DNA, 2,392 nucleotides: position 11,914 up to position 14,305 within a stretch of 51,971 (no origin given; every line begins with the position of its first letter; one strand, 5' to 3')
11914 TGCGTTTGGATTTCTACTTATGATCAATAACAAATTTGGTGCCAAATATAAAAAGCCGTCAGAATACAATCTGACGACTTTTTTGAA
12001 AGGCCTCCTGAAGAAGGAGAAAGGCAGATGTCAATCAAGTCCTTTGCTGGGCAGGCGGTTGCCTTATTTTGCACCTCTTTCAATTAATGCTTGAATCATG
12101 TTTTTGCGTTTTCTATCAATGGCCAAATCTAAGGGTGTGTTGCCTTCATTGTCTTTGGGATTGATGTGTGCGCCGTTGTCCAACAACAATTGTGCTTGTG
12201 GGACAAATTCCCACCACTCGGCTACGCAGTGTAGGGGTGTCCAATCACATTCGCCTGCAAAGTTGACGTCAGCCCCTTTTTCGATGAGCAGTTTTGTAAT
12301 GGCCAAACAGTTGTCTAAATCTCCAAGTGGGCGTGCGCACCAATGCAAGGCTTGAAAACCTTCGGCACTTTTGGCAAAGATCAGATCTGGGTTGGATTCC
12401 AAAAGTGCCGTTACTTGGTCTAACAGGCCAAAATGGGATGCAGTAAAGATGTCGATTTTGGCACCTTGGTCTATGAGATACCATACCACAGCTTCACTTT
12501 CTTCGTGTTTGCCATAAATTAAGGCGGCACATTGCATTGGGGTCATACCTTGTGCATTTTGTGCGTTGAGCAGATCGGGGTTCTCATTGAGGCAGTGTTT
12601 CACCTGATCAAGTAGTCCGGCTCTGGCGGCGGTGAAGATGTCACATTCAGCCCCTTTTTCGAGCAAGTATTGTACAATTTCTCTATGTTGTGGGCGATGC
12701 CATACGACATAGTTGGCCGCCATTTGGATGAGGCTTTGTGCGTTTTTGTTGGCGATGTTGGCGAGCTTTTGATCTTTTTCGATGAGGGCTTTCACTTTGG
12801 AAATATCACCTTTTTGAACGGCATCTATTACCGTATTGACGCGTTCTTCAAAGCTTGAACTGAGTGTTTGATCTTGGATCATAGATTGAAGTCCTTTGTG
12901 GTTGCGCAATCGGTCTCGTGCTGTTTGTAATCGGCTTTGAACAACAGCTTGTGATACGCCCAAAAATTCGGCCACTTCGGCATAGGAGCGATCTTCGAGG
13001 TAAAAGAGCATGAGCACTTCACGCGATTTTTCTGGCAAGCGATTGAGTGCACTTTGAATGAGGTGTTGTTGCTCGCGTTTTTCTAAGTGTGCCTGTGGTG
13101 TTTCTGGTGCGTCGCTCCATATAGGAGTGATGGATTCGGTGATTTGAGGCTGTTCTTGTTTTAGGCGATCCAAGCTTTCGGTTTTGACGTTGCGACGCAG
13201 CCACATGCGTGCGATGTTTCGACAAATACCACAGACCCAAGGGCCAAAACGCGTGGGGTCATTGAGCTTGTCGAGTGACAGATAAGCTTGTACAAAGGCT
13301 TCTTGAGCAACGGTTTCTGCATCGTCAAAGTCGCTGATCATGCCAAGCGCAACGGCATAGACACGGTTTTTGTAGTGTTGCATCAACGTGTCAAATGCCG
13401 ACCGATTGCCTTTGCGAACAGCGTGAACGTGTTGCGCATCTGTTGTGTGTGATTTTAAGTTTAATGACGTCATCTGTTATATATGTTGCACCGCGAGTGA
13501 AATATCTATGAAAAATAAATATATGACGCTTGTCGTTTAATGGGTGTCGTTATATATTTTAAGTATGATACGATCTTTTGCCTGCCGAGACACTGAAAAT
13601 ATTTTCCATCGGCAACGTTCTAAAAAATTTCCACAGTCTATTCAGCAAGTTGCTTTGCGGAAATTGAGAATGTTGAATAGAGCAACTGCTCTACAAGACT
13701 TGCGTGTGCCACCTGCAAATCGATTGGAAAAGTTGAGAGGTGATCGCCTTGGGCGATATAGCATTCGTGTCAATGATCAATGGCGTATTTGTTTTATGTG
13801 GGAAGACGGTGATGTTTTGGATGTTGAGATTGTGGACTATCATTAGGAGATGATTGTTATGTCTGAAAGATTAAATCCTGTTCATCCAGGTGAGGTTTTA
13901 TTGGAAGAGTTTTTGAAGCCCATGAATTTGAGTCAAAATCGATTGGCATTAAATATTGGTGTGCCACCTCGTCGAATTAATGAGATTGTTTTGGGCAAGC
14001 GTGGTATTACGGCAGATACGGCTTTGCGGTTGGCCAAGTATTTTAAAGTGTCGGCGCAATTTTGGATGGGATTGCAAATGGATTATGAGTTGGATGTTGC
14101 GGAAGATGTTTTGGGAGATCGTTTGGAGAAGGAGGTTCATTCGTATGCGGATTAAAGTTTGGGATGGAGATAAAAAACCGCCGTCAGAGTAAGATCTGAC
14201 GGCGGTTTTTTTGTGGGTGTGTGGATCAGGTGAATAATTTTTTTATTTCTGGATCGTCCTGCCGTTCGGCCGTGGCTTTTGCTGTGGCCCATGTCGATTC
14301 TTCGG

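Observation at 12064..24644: Cluster of ECF sigma factors fused to ankyrin-repeat arrays, with stand-alone ankyrin paralogs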

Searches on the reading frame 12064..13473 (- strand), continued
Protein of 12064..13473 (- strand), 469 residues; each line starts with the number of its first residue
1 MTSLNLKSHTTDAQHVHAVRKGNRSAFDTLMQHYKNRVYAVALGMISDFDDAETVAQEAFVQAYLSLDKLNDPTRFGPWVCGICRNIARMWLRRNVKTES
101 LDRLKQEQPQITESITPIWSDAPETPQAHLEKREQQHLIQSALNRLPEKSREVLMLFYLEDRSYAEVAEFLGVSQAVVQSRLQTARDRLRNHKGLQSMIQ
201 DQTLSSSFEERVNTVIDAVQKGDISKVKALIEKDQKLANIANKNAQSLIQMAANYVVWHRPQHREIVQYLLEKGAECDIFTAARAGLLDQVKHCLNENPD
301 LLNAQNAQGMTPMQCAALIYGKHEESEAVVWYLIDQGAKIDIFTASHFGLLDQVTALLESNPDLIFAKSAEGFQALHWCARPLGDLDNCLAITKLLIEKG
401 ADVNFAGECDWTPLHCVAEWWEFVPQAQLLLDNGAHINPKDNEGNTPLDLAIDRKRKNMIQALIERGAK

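Call 43: predict_structure(alignment_id=A1)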
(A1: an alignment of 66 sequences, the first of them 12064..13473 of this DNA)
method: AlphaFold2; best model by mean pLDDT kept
length: 469 residues; sequences in the alignment: 66
mean_pLDDT: 83.3   pTM: 0.56
mean pLDDT of the five models: 83.3, 82.4, 80.5, 79.2, 78.8
residues with pLDDT >= 90: 223; 70-90: 174; 50-70: 34; < 50: 38
segments of 3 or more residues with pLDDT < 50: 1-8, 97-124
pLDDT, mean of each block of 10 residues (from residue 1): 39 88 88 86 81 89 90 87 86 57 35 29 50 69 81 80 79 85 83 67 61 91 94 89 81 84 94 94 96 97 92 87 87 96 93 98 95 91 86 98 93 93 91 98 95 94 97
secondary structure, 60 per line:
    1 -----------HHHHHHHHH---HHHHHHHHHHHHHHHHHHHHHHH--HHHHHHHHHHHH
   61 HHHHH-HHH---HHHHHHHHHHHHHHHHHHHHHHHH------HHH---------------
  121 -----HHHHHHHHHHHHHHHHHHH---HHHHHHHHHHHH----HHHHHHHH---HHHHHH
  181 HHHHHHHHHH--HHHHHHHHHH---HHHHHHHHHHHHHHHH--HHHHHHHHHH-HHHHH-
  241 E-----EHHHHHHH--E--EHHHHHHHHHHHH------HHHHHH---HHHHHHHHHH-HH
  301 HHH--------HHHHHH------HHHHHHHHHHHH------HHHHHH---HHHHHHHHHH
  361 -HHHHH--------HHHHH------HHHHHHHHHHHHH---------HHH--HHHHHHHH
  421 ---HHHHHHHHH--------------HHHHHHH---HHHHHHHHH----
elements in order: H12-20 H24-46 H49-65 H73-96 H126-144 H148-159 H164-171 H175-190 H193-202 H206-221 H224-233 H235-239 H248-254 H261-272 H279-284 H288-297 H299-303 H312-317 H324-335 H342-347 H351-360 H362-366 H375-379 H386-398 H413-420 H424-432 H447-453 H457-465

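Call 67: fold_search(model_id=the predicted structure, library=pdb)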
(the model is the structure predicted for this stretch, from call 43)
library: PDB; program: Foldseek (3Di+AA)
matches with E <= 10: 1142; with E <= 0.001: 621
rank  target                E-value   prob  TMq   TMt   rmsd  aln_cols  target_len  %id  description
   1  6mok_A                2.9e-09  1.00  0.26  0.41  11.2       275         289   29  Dimeric DARPin A_distance_R7 complex with EpoR (released 2019-06-05)
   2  5leb                  2.9e-09  1.00  0.27  0.28  19.0       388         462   21  Crystal structure of DARPin-DARPin rigid fusion, variant DDD_D12_06_D12_06_D12 (released 2017-08-02)
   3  7tbn_A                7.2e-09  1.00  0.21  0.26  16.4       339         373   22  LOV2-DARPIN fusion : D11 (released 2023-07-05)
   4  5lel_A                7.8e-09  1.00  0.21  0.30  15.5       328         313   23  Crystal structure of DARPin-DARPin rigid fusion, variant DD_Off7_10_3G124 in complex with Maltose-binding Protein and  (released 2017-11-15)
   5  5y4d                  8.2e-09  1.00  0.25  0.17  13.3       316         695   23  Crystal Structure of AnkB Ankyrin Repeats in Complex with AnkR/AnkB Chimeric Autoinhibition Segment (released 2017-09-13)
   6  5le7_C                9.3e-09  1.00  0.21  0.31  18.0       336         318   21  Crystal structure of DARPin-DARPin rigid fusion, variant DD_D12_13_D12 (released 2017-08-02)
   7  5ma9_E                9.6e-09  1.00  0.27  0.39   9.9       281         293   28  GFP-binding DARPin fusion gc_R11 (released 2017-11-08)
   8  6mol_A                1.1e-08  1.00  0.27  0.28  10.3       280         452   28  Monoextended DARPin M_R12 complex with EpoR (released 2019-06-05)
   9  5le9                  1.5e-08  1.00  0.25  0.37  18.5       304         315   25  Crystal structure of DARPin-DARPin rigid fusion, variant DD_Off7_09_3G124 (released 2017-08-02)
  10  5lel_G                1.6e-08  1.00  0.21  0.30  15.4       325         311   23  Crystal structure of DARPin-DARPin rigid fusion, variant DD_Off7_10_3G124 in complex with Maltose-binding Protein and  (released 2017-11-15)
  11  5le8_A                1.7e-08  1.00  0.25  0.37  17.5       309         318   23  Crystal structure of DARPin-DARPin rigid fusion, variant DD_D12_15_D12 (released 2017-08-02)
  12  5ma9_C                1.8e-08  1.00  0.27  0.39  10.6       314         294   25  GFP-binding DARPin fusion gc_R11 (released 2017-11-08)
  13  4oav_B                2.1e-08  1.00  0.27  0.20  10.1       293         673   26  Complete human RNase L in complex with 2-5A (5'-ppp heptamer), AMPPCP and RNA substrate. (released 2014-03-12)
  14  5le2_A                2.1e-08  1.00  0.25  0.24  17.1       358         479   22  Crystal structure of DARPin-DARPin rigid fusion, variant DDD_D12_15_D12_15_D12 (released 2017-08-02)
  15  7tbn_B                2.3e-08  1.00  0.26  0.32  18.0       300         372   25  LOV2-DARPIN fusion : D11 (released 2023-07-05)
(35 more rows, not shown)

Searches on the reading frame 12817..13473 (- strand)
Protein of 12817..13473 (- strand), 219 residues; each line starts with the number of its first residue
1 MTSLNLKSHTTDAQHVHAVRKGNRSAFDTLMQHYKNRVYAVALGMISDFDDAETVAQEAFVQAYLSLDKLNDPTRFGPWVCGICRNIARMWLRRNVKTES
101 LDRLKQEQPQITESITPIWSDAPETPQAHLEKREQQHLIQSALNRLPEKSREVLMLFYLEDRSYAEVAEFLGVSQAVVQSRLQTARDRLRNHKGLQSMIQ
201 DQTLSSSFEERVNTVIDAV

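Call 56: find_homologous_proteins(query=window:12817-13473:-)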
Query seq(219 aa) (219 aa): 39 proteins with E <= 0.001 among 185 candidates.
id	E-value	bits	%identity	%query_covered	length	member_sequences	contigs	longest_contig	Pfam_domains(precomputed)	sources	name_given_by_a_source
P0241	2.7e-59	218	59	84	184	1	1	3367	PF04545.23,PF04542.21,PF08281.19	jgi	jgi:RNA polymerase sigma factor (sigma-70 family)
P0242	1.7e-24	105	37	84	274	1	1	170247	PF07638.18,PF04545.23,PF06689.20,PF04542.21,PF08281.19,PF04297.21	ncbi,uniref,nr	ncbi:sigma-70 family RNA polymerase sigma factor [Iningainema tapete]|uniref:Sigma-70 family RNA pol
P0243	4.0e-24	104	38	84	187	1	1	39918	PF13412.13,PF07638.18,PF04545.23,PF04542.21,PF08281.19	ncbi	ncbi:MAG: RNA polymerase sigma factor [Tepidisphaerales bacterium]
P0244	1.5e-22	98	36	82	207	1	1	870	PF07638.18,PF04545.23,PF04542.21,PF08281.19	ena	-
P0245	2.9e-22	98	37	82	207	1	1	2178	PF07638.18,PF04545.23,PF04542.21,PF08281.19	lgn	-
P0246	2.8e-20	91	34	92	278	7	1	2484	PF13384.13,PF13518.13,PF07638.18,PF04545.23,PF04542.21,PF08281.19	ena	-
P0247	4.5e-19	87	35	76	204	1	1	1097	PF13384.13,PF07638.18,PF04545.23,PF04542.21,PF08281.19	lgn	-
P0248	8.0e-19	86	34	82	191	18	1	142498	PF07638.18,PF04545.23,PF04542.21,PF08281.19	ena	-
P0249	1.3e-18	86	35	76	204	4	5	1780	PF13384.13,PF07638.18,PF04545.23,PF04542.21,PF08281.19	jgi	-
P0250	1.7e-18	85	30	84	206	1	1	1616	PF04545.23,PF04542.21,PF08281.19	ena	-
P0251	2.0e-18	85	31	89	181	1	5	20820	PF04545.23,PF04542.21,PF08281.19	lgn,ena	-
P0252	9.6e-18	83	34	82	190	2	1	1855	PF04545.23,PF04542.21,PF08281.19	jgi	jgi:RNA polymerase sigma-70 factor (ECF subfamily)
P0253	1.2e-17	82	32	77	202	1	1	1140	PF07638.18,PF04545.23,PF04542.21,PF08281.19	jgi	jgi:RNA polymerase sigma-70 factor (ECF subfamily)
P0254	4.2e-17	81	33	89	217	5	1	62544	PF07638.18,PF04545.23,PF04542.21,PF08281.19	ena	-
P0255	5.0e-17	80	33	87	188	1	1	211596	PF07638.18,PF04545.23,PF04542.21,PF08281.19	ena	-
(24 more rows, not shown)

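Call 57: find_encoding_contigs(protein=P0241, flank=4000, max_places=3)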
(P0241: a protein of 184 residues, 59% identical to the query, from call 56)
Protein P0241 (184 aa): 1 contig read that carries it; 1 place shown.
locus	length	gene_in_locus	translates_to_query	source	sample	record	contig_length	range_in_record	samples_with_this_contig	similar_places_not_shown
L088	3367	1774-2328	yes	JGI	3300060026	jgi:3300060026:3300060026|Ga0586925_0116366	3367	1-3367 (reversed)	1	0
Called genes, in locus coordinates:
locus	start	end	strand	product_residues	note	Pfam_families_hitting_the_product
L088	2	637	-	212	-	?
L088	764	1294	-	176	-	PF01625:PMSR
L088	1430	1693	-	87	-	-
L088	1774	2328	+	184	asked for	PF04542:Sigma70_r2, PF08281:Sigma70_r4_2, PF04545:Sigma70_r4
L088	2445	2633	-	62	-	-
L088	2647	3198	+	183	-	PF12796:Ank_2 (weak), PF13637:Ank_4 (faint), PF00023:Ank (faint), PF13606:Ank_3 (faint), PF12796:Ank_2, PF13857:Ank_5 (weak)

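Call 66: search_solved_structures(query=window:12817-13473:-, max_evalue=0.001, show_alignments=1)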
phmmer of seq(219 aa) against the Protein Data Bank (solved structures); distinct sequences matched with E-value up to 0.001: 26.
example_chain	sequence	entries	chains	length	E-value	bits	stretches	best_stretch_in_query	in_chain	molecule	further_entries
5wuq_A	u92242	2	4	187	5.9e-21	78.5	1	15-191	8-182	ECF RNA polymerase sigma factor SigW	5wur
8z6g_B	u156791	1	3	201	1.8e-16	63.9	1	10-201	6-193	RNA polymerase sigma factor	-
6in7_B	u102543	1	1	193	2.6e-16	63.3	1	10-200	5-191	RNA polymerase sigma-H factor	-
1or7_A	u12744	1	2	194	4.4e-14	56.1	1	8-191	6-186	RNA polymerase sigma-E factor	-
6jbq_F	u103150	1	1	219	5.8e-14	55.7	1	7-191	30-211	ECF RNA polymerase sigma-E factor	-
9m9d_F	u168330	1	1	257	1.8e-12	50.8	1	21-192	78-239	ECF RNA polymerase sigma factor SigE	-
9m9e_F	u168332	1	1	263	1.9e-12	50.7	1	21-192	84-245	ECF RNA polymerase sigma factor SigE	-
9m98_F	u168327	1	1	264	1.9e-12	50.7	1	21-192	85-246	ECF RNA polymerase sigma factor SigE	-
2q1z_A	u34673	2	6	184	2.9e-09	40.3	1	16-193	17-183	RpoE, ECF SigE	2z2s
5or5_A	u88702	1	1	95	9e-09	38.7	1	9-92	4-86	ECF RNA polymerase sigma-E factor,ECF RNA polymerase sigma factor SigW,ECF RNA polymerase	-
2map_A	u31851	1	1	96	1.7e-08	37.8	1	9-92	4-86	RNA polymerase sigma factor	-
2mao_A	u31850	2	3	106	1.9e-08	37.6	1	9-93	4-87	RNA polymerase sigma factor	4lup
4cxf_A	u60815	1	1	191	1.1e-07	35.1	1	19-189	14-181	RNA POLYMERASE SIGMA FACTOR CNRH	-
6jcy_F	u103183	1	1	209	1.4e-07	34.8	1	36-191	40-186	ECF RNA polymerase sigma factor SigH,ECF RNA polymerase sigma factor SigE,ECF RNA polymera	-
7qh5_A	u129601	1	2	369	3.2e-07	33.7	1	17-191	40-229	RNA polymerase sigma factor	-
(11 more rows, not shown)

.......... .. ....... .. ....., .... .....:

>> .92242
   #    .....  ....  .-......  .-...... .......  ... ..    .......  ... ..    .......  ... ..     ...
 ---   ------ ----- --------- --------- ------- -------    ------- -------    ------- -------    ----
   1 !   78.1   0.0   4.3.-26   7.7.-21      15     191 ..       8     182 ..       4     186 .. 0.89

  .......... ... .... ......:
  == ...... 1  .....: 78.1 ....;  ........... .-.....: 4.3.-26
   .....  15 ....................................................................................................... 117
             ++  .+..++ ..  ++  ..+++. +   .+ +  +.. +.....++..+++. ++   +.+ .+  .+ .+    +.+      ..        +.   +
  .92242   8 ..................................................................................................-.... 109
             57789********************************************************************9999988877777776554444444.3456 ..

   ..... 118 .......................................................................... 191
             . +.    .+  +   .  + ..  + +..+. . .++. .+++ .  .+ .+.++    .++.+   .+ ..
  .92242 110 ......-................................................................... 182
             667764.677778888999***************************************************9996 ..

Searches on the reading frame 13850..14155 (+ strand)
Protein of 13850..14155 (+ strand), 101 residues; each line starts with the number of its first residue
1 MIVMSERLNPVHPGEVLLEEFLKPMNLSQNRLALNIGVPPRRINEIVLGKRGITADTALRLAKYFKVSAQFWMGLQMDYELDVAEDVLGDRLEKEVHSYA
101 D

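Call 30: search_protein_families(library=padloc, proteins=[window:13850-14155:+], max_evalue=0.001)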
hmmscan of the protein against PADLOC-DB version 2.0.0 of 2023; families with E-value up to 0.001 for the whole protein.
window:13850-14155:+ (101 aa): 1 family
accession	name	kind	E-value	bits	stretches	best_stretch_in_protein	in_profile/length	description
PDLC04775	PDC-M69A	-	0.00013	20.4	1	19-70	13-64/113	-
